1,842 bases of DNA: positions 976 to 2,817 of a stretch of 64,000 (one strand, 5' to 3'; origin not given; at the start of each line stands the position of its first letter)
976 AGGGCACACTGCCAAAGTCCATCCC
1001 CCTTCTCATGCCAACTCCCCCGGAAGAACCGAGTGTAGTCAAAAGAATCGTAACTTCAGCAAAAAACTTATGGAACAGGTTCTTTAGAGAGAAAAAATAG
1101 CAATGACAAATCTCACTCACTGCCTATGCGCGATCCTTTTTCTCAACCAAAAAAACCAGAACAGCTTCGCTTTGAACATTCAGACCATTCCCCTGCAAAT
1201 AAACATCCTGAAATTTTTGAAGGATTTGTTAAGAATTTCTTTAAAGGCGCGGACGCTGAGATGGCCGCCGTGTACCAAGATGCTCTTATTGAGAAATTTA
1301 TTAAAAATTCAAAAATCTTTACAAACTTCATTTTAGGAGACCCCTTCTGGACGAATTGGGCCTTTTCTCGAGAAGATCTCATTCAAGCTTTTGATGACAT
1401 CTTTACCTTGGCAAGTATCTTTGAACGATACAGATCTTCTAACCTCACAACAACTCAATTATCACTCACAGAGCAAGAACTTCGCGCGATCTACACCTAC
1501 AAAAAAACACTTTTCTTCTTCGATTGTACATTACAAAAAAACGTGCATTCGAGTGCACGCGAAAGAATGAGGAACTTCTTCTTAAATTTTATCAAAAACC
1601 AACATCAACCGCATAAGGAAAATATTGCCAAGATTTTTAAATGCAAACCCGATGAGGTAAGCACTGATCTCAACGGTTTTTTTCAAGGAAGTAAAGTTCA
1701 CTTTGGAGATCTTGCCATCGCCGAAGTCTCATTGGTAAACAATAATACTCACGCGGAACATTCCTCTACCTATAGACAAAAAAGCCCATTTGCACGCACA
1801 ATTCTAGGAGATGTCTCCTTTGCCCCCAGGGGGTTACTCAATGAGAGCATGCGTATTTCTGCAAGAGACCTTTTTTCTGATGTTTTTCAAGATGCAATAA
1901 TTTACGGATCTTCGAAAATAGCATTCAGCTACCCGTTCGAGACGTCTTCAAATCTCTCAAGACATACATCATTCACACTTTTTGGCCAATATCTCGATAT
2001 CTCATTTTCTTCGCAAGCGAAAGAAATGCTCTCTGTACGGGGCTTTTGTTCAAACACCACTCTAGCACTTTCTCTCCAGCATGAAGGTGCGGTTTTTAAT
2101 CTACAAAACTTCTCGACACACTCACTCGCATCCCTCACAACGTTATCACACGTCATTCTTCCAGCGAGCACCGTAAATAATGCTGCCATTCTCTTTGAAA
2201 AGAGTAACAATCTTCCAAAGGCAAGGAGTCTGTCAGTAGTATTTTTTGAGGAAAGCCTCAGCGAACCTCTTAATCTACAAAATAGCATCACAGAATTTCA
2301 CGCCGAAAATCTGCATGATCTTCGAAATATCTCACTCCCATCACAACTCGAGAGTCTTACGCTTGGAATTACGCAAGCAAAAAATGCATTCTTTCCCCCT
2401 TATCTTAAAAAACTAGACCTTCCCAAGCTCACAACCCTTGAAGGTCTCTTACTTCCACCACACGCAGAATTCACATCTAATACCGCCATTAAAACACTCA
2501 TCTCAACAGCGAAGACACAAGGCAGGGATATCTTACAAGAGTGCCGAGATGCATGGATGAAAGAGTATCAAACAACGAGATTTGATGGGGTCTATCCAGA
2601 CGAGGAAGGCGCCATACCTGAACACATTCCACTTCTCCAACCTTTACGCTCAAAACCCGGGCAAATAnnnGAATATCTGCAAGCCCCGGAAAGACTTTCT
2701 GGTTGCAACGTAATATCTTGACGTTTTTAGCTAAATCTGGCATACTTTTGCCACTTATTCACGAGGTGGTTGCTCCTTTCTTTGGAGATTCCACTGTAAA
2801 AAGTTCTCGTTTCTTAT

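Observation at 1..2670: Tandem paralogous LRR-like proteins with a conserved C-terminal module, upstream of rplK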

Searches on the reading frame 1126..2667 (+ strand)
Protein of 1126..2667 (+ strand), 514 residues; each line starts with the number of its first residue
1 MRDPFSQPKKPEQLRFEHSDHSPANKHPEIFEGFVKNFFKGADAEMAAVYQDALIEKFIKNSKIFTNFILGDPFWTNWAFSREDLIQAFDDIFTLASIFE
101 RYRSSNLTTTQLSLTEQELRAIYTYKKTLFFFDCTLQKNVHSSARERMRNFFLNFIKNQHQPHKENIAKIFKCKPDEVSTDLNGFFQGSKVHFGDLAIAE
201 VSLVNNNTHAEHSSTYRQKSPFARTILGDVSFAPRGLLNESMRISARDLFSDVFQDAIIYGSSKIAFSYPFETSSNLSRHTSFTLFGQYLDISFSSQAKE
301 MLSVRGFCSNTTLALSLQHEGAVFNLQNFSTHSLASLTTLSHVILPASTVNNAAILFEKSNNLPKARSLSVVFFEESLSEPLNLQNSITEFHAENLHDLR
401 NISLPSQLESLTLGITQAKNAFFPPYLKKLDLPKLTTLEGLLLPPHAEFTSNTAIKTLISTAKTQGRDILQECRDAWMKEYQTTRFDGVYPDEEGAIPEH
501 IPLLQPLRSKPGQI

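Call 6: search_protein_families(library=pfam, proteins=[window:1126-2667:+], max_evalue=1)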
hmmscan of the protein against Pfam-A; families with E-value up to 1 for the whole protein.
window:1126-2667:+ (514 aa): 1 family
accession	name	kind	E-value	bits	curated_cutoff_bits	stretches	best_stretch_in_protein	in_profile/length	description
PF23136.1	DUF7051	-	0.06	13.4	27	1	450-482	161-193/254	Domain of unknown function (DUF7051)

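Call 7: search_protein_families(library=ncbifam, proteins=[window:1126-2667:+], max_evalue=1)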
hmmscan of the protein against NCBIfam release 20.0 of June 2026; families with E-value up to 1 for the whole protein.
window:1126-2667:+ (514 aa): 0 families

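Call 9: find_homologous_proteins(query=window:1126-2667:+, max_evalue=0.001)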
Query window:1126-2667:+ (514 aa): 2 proteins with E <= 0.001 among 8000 candidates.
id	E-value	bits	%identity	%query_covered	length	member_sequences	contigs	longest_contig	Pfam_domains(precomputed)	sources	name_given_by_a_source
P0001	0.0e+0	1153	100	100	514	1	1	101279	-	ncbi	-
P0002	1.3e-91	326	39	95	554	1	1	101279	-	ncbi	-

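Call 10: find_encoding_contigs(protein=P0002, flank=10000, max_places=6)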
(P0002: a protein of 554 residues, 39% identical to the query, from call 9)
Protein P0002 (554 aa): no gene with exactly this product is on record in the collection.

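Call 12: find_encoding_contigs(protein=P0001, flank=10000, max_places=6)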
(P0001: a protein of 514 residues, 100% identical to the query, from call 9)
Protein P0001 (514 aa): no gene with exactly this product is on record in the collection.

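Call 16: find_related_loci(query=A1, collection=genome_contigs, flank=10000)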
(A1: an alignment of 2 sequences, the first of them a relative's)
Query A1 (514 aa) in genome_contigs; peptide patterns used: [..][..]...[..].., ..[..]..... (x = any residue, [..] = any of these).
61 stretches matched a pattern, but none encodes a relative of the query by tblastn (E <= 1e-3).

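Call 21: search_protein_representatives(alignment_id=A1)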
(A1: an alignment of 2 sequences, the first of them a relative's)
Query: 2 sequences, 558 profile positions. Proteins with E-value up to 0.001 (for the whole library): 24; up to 1e-10: 6; up to 1e-30: 2. The best 24 are listed.
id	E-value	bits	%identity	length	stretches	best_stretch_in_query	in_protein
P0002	0.0e+00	1130.4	-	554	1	1-555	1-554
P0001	1.9e-290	980.8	-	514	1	1-528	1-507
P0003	3.2e-24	102.0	-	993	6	386-469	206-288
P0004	1.8e-14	69.8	-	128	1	16-119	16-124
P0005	2.0e-13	66.3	-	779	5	401-468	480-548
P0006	1.3e-11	60.4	-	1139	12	400-469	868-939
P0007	6.7e-08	48.1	-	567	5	415-472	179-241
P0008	3.2e-07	45.9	-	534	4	299-467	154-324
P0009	1.3e-06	43.9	-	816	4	400-466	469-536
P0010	2.2e-06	43.1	-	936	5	410-477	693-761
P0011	3.2e-06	42.6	-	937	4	357-469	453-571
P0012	8.2e-06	41.2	-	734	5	403-468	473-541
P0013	2.0e-05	40.0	-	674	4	400-467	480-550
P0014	3.0e-05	39.4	-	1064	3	411-469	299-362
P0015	4.9e-05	38.7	-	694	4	399-466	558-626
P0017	8.3e-05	37.9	-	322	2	168-202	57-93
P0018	1.4e-04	37.1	-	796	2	162-204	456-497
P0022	4.3e-04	35.6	-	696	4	170-203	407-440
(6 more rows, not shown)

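Call 22: search_protein_families(library=pfam, proteins=[P0003, P0004, P0005, P0006, P0007, P0008, P0009, P0010, P0017, P0018], max_evalue=0.01)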
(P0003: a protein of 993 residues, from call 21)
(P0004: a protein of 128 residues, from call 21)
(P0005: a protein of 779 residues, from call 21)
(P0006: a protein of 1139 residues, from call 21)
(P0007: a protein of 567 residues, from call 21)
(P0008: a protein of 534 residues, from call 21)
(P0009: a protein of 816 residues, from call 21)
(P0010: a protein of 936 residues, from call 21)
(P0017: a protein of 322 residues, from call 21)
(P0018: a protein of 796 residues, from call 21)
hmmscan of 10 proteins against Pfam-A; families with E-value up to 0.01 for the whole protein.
P0003 (993 aa): 5 families
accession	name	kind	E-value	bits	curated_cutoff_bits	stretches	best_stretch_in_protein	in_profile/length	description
PF13306.12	LRR_5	-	3.6e-16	59.7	27.7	2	214-316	8-122/127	BspA type Leucine rich repeat region (6 copies)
PF23952.1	LRR_EndoS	-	1e-14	55.2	27.9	1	607-712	20-109/116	Endo-beta-N-acetylglucosaminidase EndoS LRR domain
PF05725.18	FNIP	-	2.2e-09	37.7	21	0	845-876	10-43/44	FNIP Repeat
PF18242.7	LupA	-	0.00034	20.7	25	0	138-171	131-164/178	Legionella ubiquitin-specific protease A domain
PF18472.7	HP1451_C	-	0.006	17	25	0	140-167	7-34/67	HP1451 C-terminal domain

P0004 (128 aa): 0 families

P0005 (779 aa): 0 families

P0006 (1139 aa): 1 family
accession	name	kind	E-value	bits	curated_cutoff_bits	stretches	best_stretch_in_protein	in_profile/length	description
PF03069.20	FmdA_AmdA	-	0.0051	16.2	27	0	908-941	200-233/373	Acetamidase/Formamidase family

P0007 (567 aa): 9 families
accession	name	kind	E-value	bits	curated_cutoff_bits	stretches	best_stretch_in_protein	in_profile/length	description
PF13855.12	LRR_8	-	3.7e-42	142.4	27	5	427-480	1-56/61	Leucine rich repeat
PF12799.13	LRR_4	-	2e-29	101.4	27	5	427-464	1-42/44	Leucine Rich repeats (2 copies)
PF05725.18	FNIP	-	1.6e-15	57.4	21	0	398-436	5-43/44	FNIP Repeat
PF00560.39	LRR_1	-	1.2e-13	48.7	20.6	0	428-442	1-15/23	Leucine Rich Repeat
PF13516.12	LRR_6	-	2.5e-08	33.8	23.4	0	450-462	4-16/24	Leucine Rich repeat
PF13306.12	LRR_5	-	3.6e-08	33.8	27.7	0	162-277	4-120/127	BspA type Leucine rich repeat region (6 copies)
PF20987.3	I-TevI_DNA-bd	-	6.6e-06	26.4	27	0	328-339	12-23/51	Intron-encoded endonuclease 1, DNA-binding domain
PF23952.1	LRR_EndoS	-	1.6e-05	25.5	27.9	0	324-459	30-116/116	Endo-beta-N-acetylglucosaminidase EndoS LRR domain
PF09346.15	SMI1_KNR4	-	0.006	17.6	25.4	0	178-217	7-47/125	SMI1 / KNR4 family (SUKH-1)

P0008 (534 aa): 5 families
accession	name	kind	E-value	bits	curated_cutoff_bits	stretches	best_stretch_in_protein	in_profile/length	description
PF13306.12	LRR_5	-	1.1e-18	67.8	27.7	5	253-346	9-114/127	BspA type Leucine rich repeat region (6 copies)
PF12799.13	LRR_4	-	2.6e-08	34.3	27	0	304-340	2-41/44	Leucine Rich repeats (2 copies)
PF00560.39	LRR_1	-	1.4e-05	24.7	20.6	0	441-462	1-21/23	Leucine Rich Repeat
PF05725.18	FNIP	-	2.1e-05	25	21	0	256-290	4-40/44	FNIP Repeat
PF23952.1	LRR_EndoS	-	4.9e-05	24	27.9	0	389-455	33-108/116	Endo-beta-N-acetylglucosaminidase EndoS LRR domain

P0009 (816 aa): 3 families
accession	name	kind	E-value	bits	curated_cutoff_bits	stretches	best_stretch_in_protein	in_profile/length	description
PF04399.18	Glutaredoxin2_C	-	3.6e-12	46.7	32.8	0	523-540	95-112/130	Glutaredoxin 2, C terminal domain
PF14821.11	Thr_synth_N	-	4.3e-05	24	25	0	692-739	6-53/79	Threonine synthase N terminus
PF23952.1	LRR_EndoS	-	0.0011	19.6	27.9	0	482-544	31-99/116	Endo-beta-N-acetylglucosaminidase EndoS LRR domain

P0010 (936 aa): 1 family
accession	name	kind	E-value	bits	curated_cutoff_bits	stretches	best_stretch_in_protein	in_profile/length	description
PF13306.12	LRR_5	-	2.2e-08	34.5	27.7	0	699-763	32-101/127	BspA type Leucine rich repeat region (6 copies)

P0017 (322 aa): 0 families

P0018 (796 aa): 1 family
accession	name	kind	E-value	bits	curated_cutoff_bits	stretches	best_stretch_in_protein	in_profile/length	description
PF14821.11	Thr_synth_N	-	0.0011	19.5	25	0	584-616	3-34/79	Threonine synthase N terminus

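Call 26: find_encoding_contigs(protein=P0004, flank=10000)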
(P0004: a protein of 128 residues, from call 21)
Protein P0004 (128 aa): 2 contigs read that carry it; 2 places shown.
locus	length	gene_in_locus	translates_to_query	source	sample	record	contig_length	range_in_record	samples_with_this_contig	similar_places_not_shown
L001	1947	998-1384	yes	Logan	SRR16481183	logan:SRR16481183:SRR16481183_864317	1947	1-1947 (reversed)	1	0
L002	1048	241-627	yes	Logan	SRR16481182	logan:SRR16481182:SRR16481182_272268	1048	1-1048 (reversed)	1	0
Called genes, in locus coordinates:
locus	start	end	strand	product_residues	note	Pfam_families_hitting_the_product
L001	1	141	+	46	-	?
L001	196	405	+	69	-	PF00584:SecE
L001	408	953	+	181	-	PF02357:NusG, PF00467:KOW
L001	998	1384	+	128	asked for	-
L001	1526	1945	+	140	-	?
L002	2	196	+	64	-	?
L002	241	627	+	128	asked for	-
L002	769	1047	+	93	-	?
